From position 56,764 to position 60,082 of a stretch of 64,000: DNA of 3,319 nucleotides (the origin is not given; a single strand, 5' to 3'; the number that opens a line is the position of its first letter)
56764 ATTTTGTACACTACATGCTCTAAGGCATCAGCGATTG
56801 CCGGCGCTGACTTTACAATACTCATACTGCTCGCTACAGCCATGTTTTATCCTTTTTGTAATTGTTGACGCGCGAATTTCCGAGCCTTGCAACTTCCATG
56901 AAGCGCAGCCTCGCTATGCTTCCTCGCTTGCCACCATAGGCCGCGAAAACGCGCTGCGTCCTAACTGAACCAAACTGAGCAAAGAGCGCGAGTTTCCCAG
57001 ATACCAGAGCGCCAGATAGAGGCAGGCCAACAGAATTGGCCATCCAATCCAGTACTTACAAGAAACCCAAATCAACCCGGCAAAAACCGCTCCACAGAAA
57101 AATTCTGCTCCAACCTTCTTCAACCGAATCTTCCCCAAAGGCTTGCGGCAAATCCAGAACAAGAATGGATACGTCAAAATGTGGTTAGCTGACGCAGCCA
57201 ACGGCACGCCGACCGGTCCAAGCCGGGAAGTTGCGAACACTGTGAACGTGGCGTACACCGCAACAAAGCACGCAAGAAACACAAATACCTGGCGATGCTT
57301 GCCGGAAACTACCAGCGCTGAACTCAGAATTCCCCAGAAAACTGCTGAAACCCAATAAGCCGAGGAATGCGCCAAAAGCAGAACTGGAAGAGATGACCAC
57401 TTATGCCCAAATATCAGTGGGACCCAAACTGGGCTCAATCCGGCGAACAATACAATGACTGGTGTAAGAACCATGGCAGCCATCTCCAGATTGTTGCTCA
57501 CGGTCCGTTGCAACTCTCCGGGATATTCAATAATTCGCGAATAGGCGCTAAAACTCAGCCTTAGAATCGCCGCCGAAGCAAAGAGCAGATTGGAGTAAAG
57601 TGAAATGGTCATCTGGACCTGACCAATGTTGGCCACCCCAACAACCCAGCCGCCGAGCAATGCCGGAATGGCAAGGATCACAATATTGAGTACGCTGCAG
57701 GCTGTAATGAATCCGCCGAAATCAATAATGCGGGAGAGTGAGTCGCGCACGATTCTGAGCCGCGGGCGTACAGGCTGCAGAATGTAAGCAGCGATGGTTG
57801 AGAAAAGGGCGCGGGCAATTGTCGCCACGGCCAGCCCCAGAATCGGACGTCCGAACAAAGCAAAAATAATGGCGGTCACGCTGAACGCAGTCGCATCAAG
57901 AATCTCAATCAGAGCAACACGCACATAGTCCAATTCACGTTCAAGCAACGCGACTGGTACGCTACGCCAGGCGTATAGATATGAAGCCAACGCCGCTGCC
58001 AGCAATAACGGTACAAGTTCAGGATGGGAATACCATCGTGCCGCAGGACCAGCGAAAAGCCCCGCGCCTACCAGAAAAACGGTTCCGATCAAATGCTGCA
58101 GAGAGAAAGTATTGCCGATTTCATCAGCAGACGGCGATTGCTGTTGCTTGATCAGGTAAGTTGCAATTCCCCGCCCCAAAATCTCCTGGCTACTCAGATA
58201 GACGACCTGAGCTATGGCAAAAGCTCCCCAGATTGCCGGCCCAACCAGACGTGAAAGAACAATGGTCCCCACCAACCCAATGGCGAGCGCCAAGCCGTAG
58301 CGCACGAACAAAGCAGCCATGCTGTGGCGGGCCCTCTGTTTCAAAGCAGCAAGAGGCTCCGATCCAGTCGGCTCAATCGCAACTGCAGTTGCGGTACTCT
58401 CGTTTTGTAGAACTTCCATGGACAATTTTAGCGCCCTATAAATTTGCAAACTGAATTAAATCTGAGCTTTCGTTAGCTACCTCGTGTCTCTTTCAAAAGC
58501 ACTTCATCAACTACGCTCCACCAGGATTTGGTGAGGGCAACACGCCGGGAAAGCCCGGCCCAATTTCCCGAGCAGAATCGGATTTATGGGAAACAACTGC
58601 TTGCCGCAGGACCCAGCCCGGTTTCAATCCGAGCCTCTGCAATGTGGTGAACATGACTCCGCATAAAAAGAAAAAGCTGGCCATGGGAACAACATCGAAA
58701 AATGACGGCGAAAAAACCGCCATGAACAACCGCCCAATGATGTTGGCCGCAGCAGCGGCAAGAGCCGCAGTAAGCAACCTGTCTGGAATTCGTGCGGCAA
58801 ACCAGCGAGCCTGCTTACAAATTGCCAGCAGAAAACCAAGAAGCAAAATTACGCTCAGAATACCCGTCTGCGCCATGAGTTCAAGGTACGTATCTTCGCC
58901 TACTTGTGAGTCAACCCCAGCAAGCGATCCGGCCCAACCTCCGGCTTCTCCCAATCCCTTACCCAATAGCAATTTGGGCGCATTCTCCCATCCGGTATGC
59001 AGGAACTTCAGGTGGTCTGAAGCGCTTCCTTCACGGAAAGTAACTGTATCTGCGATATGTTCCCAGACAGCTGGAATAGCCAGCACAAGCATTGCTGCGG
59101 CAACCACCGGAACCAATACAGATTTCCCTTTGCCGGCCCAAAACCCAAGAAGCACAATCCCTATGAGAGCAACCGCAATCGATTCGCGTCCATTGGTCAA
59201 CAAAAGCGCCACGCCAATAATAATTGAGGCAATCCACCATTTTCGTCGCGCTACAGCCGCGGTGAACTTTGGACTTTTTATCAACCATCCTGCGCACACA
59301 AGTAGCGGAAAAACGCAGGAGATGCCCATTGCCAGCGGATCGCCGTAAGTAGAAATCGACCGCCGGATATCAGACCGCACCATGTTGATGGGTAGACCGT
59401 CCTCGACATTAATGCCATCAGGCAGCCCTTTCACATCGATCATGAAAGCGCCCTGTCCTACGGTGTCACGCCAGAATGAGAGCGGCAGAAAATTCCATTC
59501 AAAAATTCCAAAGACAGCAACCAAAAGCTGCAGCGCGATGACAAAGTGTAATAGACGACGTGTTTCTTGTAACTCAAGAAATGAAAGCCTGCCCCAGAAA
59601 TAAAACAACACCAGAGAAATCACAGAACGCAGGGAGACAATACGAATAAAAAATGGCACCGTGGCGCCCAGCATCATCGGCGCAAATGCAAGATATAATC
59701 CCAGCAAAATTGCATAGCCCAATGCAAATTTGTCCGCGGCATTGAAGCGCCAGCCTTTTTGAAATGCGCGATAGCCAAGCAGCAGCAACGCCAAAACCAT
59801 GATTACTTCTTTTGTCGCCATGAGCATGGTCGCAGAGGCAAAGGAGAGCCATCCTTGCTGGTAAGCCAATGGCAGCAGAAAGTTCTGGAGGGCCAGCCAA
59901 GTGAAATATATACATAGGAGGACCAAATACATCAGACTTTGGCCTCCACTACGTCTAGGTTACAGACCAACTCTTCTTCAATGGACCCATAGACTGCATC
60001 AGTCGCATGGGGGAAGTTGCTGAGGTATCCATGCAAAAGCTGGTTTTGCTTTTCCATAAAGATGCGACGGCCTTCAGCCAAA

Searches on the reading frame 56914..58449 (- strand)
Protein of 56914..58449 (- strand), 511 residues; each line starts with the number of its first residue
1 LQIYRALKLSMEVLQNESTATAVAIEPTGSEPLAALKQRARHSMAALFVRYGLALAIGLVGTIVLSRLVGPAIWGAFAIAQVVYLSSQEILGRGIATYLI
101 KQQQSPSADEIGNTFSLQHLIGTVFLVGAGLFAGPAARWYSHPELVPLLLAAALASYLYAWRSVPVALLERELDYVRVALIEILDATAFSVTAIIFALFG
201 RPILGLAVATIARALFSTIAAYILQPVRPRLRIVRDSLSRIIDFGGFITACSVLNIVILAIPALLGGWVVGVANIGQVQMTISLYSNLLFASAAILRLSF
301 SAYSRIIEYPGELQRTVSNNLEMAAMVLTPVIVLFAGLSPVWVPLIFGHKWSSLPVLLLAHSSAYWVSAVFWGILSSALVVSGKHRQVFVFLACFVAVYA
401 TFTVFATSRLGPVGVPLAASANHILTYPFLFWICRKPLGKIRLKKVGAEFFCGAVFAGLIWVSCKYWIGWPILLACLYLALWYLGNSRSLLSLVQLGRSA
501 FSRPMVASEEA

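Call 55: search_protein_families(library=pfam, proteins=[window:56914-58449:-], max_evalue=0.0001)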
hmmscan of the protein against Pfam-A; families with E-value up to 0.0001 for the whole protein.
window:56914-58449:- (511 aa): 1 family
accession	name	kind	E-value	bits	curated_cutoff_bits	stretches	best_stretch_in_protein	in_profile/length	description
PF13440.11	Polysacc_synt_3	-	1.3e-38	133.3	23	1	64-353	1-290/293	Polysaccharide biosynthesis protein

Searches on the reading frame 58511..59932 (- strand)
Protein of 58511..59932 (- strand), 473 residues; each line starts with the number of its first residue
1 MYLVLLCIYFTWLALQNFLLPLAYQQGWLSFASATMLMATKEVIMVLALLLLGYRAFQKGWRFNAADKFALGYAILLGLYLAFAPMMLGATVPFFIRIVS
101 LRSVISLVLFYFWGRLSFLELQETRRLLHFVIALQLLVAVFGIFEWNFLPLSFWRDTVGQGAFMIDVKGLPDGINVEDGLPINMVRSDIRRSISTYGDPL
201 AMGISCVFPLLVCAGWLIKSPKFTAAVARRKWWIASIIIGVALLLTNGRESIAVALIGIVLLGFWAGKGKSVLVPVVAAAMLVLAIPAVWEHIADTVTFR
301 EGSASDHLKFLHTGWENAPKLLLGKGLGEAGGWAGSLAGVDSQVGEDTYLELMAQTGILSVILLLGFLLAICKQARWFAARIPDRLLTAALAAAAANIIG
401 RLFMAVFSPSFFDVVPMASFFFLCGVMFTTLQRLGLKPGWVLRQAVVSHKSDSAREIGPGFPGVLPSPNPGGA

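Call 55: search_protein_families(library=pfam, proteins=[window:58511-59932:-], max_evalue=0.0001)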
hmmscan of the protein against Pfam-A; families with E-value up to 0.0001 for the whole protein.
window:58511-59932:- (473 aa): 1 family
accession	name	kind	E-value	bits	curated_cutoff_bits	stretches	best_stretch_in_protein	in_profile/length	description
PF04932.20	Wzy_C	-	1.9e-05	25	31.7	1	235-326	2-104/149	O-Antigen ligase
